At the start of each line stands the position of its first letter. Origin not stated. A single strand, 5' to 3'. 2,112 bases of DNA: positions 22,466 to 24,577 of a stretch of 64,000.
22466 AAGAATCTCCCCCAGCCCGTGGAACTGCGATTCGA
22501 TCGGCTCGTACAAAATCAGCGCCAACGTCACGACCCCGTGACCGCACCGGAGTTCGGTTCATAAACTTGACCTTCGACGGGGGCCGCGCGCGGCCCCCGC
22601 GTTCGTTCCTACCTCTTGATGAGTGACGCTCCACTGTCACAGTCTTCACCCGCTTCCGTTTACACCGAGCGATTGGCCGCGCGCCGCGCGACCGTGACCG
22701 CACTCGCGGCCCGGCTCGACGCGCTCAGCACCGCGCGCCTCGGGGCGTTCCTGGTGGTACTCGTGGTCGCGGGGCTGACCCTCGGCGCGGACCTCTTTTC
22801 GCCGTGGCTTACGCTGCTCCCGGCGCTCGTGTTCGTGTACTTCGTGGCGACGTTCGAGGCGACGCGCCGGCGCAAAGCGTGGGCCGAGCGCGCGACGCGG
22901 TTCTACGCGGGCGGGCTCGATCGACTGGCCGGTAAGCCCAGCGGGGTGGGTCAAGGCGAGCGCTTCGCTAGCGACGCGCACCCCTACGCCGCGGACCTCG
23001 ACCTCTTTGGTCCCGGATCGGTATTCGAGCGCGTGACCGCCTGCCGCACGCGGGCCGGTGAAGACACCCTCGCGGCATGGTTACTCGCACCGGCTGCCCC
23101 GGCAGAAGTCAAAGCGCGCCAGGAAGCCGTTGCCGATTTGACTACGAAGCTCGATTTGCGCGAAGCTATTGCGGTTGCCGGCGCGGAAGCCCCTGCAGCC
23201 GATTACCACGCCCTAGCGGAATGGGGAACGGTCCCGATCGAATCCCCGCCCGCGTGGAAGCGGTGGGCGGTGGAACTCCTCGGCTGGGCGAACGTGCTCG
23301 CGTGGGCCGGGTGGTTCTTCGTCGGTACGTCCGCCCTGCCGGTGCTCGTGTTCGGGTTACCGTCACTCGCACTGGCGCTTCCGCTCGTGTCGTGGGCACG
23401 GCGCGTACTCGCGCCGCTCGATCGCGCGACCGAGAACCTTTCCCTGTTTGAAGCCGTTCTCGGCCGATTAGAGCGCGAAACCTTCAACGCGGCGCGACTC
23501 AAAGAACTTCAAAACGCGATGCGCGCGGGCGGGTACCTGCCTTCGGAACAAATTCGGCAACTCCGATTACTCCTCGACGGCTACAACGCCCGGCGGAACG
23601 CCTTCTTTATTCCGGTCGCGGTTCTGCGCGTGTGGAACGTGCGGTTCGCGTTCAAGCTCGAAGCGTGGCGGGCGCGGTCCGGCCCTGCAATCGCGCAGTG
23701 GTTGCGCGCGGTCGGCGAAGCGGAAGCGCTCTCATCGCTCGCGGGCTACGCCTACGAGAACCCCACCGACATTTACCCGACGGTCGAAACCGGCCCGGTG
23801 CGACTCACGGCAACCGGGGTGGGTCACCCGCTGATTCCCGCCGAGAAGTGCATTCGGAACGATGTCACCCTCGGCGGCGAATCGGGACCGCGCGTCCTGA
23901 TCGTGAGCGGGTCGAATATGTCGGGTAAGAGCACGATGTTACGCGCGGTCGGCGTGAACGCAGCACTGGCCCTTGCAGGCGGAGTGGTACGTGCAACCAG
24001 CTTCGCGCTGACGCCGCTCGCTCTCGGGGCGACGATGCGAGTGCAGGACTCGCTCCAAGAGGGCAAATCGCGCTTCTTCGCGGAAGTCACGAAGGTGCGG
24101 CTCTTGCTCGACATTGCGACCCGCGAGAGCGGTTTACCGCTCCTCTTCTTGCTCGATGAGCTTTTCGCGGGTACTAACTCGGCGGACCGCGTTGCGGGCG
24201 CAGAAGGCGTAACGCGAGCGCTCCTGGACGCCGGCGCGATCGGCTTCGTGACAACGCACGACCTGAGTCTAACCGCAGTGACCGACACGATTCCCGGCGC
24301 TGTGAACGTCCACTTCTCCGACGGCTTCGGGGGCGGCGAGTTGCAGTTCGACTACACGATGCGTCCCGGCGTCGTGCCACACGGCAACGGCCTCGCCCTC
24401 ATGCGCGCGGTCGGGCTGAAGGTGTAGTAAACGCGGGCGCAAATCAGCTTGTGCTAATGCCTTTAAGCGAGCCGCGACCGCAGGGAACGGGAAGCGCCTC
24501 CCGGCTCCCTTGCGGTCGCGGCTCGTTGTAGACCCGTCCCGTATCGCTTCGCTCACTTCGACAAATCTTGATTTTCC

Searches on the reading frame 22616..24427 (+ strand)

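Call 82: search_protein_families(library=pfam, proteins=[window:22616-24427:+], max_evalue=0.001)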
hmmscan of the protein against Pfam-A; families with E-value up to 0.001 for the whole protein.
window:22616-24427:+ (603 aa): 2 families
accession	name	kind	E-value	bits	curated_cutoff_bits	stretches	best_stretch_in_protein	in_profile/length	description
PF00488.27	MutS_V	-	8.6e-22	78.5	30.2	1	428-600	1-171/188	MutS domain V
PF05192.23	MutS_III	-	0.00013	22.8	34.1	1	134-185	19-71/194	MutS domain III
